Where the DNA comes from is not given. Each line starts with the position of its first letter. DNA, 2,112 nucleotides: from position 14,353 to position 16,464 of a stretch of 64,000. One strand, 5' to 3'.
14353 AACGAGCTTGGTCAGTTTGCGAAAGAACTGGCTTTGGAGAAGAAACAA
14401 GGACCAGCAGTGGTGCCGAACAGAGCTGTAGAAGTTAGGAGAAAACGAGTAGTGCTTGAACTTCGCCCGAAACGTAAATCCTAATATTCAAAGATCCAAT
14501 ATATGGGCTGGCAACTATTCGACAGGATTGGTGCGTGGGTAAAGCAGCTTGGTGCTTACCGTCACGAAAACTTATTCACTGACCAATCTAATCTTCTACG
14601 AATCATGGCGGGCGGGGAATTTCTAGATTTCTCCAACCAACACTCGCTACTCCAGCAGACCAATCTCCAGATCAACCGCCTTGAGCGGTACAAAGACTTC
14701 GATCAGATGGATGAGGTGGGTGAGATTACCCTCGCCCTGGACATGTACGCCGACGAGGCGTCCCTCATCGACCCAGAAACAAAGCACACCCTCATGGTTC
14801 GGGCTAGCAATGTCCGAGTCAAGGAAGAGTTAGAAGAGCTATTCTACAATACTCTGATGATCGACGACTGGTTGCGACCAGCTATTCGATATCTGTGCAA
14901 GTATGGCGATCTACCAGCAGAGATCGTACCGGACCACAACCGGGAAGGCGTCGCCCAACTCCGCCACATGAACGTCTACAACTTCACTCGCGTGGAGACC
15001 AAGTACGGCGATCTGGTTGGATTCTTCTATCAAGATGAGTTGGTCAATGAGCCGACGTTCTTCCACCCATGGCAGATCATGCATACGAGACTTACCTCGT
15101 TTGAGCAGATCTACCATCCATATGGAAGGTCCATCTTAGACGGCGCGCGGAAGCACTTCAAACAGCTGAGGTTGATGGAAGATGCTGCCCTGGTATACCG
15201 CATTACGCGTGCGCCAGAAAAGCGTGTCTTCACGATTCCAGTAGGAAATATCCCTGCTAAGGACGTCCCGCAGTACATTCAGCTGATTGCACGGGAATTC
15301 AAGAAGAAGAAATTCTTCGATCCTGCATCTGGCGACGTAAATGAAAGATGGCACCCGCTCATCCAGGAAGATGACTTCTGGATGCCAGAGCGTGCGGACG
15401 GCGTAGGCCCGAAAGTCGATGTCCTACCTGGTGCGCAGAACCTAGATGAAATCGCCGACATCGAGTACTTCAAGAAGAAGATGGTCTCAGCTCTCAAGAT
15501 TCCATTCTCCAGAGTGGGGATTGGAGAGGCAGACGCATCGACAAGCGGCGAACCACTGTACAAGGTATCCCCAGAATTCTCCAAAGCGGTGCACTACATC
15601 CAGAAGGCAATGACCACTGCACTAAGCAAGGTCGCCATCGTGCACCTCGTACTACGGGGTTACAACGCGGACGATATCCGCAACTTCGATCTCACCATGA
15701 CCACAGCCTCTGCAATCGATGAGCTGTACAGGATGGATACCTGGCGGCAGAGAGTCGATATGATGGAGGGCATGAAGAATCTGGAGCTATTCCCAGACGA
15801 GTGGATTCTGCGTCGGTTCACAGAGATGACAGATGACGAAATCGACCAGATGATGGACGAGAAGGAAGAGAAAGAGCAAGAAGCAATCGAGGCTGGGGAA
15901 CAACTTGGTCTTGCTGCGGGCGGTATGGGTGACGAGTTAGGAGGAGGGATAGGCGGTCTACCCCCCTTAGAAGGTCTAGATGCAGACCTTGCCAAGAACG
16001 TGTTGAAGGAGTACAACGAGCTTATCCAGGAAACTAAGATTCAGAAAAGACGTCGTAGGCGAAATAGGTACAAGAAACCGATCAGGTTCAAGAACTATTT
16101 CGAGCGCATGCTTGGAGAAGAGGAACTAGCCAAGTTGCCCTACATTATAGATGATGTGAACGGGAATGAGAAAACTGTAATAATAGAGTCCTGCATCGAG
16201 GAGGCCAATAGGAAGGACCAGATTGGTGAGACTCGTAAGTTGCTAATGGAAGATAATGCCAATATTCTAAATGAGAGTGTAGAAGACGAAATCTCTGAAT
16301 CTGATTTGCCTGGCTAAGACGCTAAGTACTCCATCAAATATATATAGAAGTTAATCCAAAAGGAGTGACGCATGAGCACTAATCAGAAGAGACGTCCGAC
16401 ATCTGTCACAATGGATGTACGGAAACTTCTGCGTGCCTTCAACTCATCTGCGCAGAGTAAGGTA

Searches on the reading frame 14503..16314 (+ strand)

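Call 17: search_protein_families(library=pfam, proteins=[window:14503-16314:+], max_evalue=0.001)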
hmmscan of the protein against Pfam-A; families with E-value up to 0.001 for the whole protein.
window:14503-16314:+ (604 aa): 1 family
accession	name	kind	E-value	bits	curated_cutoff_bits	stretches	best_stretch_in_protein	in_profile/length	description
PF07230.16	Portal_T4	-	1.6e-73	248.4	22.9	1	61-456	3-431/433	Bacteriophage T4-like portal protein (Gp20)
